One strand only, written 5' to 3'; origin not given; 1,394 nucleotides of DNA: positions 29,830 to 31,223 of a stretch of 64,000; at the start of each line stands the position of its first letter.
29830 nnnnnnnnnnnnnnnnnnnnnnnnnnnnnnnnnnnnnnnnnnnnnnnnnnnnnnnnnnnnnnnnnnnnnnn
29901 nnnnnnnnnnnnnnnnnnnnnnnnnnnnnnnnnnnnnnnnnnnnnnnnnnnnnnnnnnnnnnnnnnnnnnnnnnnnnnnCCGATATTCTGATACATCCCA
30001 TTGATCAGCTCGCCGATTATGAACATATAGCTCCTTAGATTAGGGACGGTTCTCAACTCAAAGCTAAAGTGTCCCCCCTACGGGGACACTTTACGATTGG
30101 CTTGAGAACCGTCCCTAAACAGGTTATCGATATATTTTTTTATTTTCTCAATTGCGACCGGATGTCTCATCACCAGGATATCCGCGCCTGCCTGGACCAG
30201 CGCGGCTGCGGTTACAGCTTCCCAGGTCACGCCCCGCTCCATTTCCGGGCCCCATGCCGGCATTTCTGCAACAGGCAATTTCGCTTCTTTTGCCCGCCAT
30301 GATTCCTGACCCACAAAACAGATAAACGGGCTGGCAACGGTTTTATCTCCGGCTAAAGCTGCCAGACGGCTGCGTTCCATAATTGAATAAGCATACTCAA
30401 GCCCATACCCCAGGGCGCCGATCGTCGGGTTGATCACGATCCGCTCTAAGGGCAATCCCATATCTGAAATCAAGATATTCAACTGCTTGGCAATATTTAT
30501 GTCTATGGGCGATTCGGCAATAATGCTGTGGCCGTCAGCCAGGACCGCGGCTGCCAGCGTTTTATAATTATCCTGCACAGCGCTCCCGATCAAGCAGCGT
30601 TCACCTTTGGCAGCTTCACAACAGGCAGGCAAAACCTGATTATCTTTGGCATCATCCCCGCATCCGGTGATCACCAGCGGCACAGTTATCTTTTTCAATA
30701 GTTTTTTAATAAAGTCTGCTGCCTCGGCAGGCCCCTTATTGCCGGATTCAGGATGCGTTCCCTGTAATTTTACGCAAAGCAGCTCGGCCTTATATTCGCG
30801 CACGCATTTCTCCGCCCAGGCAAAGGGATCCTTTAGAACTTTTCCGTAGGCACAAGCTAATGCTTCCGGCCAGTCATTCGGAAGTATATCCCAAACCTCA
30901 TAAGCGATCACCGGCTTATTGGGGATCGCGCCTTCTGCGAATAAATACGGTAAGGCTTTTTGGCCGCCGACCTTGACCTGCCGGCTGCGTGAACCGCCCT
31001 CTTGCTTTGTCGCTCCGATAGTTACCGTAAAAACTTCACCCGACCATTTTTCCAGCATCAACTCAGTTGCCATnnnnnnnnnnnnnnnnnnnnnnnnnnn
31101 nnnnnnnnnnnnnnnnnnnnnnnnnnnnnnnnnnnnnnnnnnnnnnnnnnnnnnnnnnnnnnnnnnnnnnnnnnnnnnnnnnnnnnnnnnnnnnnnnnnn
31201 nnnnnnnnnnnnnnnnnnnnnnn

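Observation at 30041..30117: Family of ~76-bp nested palindromic intergenic elements (two copies in this window)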

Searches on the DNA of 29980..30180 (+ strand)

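Call 15: search_rna_families(source=window, start=29980, end=30180, threshold=evalue, max_evalue=10)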
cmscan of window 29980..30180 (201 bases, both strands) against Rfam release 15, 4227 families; matches with E-value up to 10: 11.
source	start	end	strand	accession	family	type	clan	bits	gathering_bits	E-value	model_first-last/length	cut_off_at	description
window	30039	30119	-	RF03277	mir-5886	Gene; miRNA;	-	28.7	85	0.00063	1-89/89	no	mir-5886 microRNA precursor family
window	30012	30090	+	RF02568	UptR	Gene; sRNA;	-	23.4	100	0.057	1-92/92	no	Escherichia coli small RNA (uptR) gene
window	30043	30116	+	RF00846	mir-64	Gene; miRNA;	CL00142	17.6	51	1.7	1-92/92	no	mir-64 microRNA precursor family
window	30050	30108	+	RF03986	mir-6095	Gene; miRNA;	-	16.7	100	2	1-83/83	no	mir-6095 microRNA precursor family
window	30032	30124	-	RF03481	mir-9014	Gene; miRNA;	-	15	63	1.8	1-88/88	no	mir-9014 microRNA precursor family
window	30026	30128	+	RF04135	MIR5062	Gene; miRNA;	-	14.7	140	1.8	1-158/158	no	MIR5062 microRNA precursor family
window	30048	30087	+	RF02793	asR3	Gene; antisense;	-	14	46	3.4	1-57/57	no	Pyrobaculum asRNA3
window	30020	30075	-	RF01093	RF_site5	Cis-reg; frameshift_element;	-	13.2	35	5.8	1-60/60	no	Ma3 gene ribosomal frameshift signal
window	30045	30114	-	RF04157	MIR9486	Gene; miRNA;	-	12.7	100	6.7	1-119/119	no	MIR9486 microRNA precursor family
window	30058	30180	-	RF01402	STnc150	Gene; sRNA;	-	11.3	60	2.2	136-267/267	5'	STnc150 Hfq binding RNA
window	30139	30175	-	RF01141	sR18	Gene; snRNA; snoRNA; CD-box;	-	9.1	45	9.3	1-56/56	no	Small nucleolar RNA sR18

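Call 75: search_dna_similar(query=window:30041-30117:+, collection=plasmids, mode=distant, max_evalue=0.001, max_rows=10)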
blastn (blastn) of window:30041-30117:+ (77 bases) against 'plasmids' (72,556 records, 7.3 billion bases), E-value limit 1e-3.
No match.

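Call 76: search_dna_similar(query=window:30041-30117:+, collection=phages, mode=distant, max_evalue=0.001, max_rows=10)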
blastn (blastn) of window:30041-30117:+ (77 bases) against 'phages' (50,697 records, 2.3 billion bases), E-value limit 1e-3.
No match.

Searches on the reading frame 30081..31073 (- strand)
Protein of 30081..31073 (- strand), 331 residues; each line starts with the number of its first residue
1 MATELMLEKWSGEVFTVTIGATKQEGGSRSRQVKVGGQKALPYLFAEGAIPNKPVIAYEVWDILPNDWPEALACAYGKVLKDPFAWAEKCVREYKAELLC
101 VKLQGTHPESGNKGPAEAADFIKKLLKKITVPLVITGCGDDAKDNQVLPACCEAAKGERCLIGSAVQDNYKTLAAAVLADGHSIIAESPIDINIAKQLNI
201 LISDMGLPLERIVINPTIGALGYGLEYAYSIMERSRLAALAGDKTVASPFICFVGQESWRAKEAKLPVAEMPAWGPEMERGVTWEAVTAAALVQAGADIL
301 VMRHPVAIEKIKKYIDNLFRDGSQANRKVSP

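Call 34: find_homologous_proteins(query=window:30081-31073:-, max_evalue=1e-30)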
Query window:30081-31073:- (331 aa): 7067 proteins with E <= 1e-30 among 8000 candidates; the best 120 are listed.
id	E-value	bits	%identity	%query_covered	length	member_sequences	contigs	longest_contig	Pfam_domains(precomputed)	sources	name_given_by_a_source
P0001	2.6e-219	745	100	100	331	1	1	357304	PF03599.23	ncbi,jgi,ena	ncbi:MAG: CO dehydrogenase/acetyl-CoA synthase subunit delta [Candidatus Omnitrophota bacterium]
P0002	2.4e-175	601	83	96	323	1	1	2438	PF03599.23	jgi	jgi:acetyl-CoA decarbonylase/synthase, CODH/ACS complex subunit delta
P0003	1.2e-174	598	82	97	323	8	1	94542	PF03599.23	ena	-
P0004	6.4e-174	596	83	97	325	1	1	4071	PF03599.23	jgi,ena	-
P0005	9.1e-174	595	82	96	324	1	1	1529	PF03599.23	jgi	jgi:acetyl-CoA decarbonylase/synthase, CODH/ACS complex subunit delta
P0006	3.2e-171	587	79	96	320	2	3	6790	PF03599.23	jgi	jgi:acetyl-CoA decarbonylase/synthase complex subunit delta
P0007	9.2e-171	586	79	97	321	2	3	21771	PF03599.23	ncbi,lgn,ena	-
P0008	6.8e-169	579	80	95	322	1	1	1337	PF03599.23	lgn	-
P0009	8.1e-169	579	80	97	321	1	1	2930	PF03599.23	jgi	jgi:acetyl-CoA decarbonylase/synthase complex subunit delta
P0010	8.8e-167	573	76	97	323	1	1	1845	PF03599.23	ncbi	-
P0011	1.0e-166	572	78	95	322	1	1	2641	PF03599.23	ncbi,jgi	jgi:acetyl-CoA decarbonylase/synthase complex subunit delta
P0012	4.3e-166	570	76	96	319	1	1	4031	PF03599.23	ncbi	ncbi:MAG: acetyl-CoA decarbonylase/synthase complex subunit delta [Candidatus Omnitrophota bacterium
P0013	6.8e-166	570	77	97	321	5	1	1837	PF03599.23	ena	-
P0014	8.3e-166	569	76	97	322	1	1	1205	PF03599.23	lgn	-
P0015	1.2e-165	569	77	97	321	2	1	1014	PF03599.23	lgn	-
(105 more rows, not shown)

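Call 35: find_encoding_contigs(protein=P0003, flank=3000, max_places=2)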
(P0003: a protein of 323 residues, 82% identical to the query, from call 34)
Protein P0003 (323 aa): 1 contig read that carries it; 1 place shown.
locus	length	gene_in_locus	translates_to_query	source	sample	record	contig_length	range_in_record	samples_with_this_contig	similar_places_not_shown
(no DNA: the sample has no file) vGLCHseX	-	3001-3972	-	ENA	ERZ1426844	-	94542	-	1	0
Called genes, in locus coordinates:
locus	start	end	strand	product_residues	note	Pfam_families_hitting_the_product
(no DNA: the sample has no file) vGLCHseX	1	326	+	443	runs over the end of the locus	PF04060:FeS, PF03599:CdhD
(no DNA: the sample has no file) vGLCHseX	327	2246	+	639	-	PF00111:Fer2, PF17650:RACo_linker, PF17651:Raco_middle, PF14574:RACo_C_ter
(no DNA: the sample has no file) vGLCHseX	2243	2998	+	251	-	PF00142:Fer4_NifH (weak), PF01656:CbiA, PF02374:ArsA_ATPase (weak), PF06564:CBP_BcsQ (weak), PF10609:ParA (faint), PF13614:AAA_31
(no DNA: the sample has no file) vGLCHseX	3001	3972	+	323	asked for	PF03599:CdhD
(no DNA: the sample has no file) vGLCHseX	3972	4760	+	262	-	PF03599:CdhD, PF00809:Pterin_bind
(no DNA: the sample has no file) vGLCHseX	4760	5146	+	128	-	PF01219:DAGK_prokar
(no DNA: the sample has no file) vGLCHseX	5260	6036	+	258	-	PF12724:Flavodoxin_5 (weak), PF12838:Fer4_7 (faint), PF13484:Fer4_16 (faint), PF00037:Fer4 (weak), PF12797:Fer4_2 (faint), PF12837:Fer4_6 (faint), PF13183:Fer4_8 (faint), PF13187:Fer4_9 (weak), +2 more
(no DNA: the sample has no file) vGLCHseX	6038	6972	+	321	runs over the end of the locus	PF01171:ATP_bind_3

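Call 36: find_encoding_contigs(protein=P0007, flank=3000, max_places=2)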
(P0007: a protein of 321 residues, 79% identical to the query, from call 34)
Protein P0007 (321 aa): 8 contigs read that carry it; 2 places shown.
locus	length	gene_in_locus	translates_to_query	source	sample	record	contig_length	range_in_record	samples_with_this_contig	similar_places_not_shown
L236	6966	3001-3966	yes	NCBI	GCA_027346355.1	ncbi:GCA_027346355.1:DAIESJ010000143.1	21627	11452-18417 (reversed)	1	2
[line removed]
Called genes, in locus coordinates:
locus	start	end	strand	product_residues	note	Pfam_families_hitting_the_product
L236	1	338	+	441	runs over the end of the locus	PF04060:FeS, PF03599:CdhD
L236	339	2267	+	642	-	PF00111:Fer2, PF17650:RACo_linker, PF17651:Raco_middle, PF14574:RACo_C_ter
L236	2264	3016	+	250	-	PF01656:CbiA, PF02374:ArsA_ATPase (weak), PF10609:ParA (faint), PF13479:AAA_24 (weak), PF13614:AAA_31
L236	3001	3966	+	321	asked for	PF03599:CdhD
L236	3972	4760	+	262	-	PF03599:CdhD (weak), PF00809:Pterin_bind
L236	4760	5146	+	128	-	PF01219:DAGK_prokar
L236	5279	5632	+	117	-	-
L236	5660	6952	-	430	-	PF01943:Polysacc_synt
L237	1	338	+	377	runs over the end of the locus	?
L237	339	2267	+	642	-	PF00111:Fer2, PF17650:RACo_linker, PF17651:Raco_middle, PF14574:RACo_C_ter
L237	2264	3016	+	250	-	PF01656:CbiA, PF02374:ArsA_ATPase (weak), PF10609:ParA (faint), PF13479:AAA_24 (weak), PF13614:AAA_31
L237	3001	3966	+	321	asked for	PF03599:CdhD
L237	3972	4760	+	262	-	PF03599:CdhD (weak), PF00809:Pterin_bind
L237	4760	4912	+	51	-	?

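Call 37: find_encoding_contigs(protein=P0004, flank=3000, max_places=2)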
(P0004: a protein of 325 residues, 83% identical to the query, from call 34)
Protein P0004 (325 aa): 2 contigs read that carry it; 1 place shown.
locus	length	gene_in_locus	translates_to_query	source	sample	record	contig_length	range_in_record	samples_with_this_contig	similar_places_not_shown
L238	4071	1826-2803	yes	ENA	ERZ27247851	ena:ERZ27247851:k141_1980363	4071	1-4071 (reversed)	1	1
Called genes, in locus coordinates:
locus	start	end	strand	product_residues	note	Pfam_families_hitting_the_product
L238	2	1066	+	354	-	?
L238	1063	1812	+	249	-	PF00142:Fer4_NifH (weak), PF01656:CbiA, PF02374:ArsA_ATPase (weak), PF06564:CBP_BcsQ (weak), PF10609:ParA (faint), PF13614:AAA_31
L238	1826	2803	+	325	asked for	PF03599:CdhD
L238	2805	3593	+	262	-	PF03599:CdhD, PF00809:Pterin_bind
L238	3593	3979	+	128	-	PF01219:DAGK_prokar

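Call 47: find_encoding_contigs(protein=P0001, flank=1000, max_places=4)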
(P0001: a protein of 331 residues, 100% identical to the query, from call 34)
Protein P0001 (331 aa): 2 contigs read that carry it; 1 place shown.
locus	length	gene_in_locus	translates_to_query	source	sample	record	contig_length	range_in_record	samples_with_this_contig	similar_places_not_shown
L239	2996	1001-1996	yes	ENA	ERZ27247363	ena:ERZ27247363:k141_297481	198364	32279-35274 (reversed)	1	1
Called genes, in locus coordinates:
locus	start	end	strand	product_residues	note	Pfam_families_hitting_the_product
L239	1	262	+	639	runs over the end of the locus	PF00111:Fer2, PF17650:RACo_linker, PF17651:Raco_middle, PF14574:RACo_C_ter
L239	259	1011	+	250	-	PF00142:Fer4_NifH (weak), PF01656:CbiA, PF02374:ArsA_ATPase (weak), PF06564:CBP_BcsQ (weak), PF10609:ParA (faint), PF13614:AAA_31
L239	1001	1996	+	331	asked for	PF03599:CdhD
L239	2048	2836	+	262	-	PF03599:CdhD, PF00809:Pterin_bind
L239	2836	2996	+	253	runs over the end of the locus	PF01219:DAGK_prokar, PF08479:POTRA_2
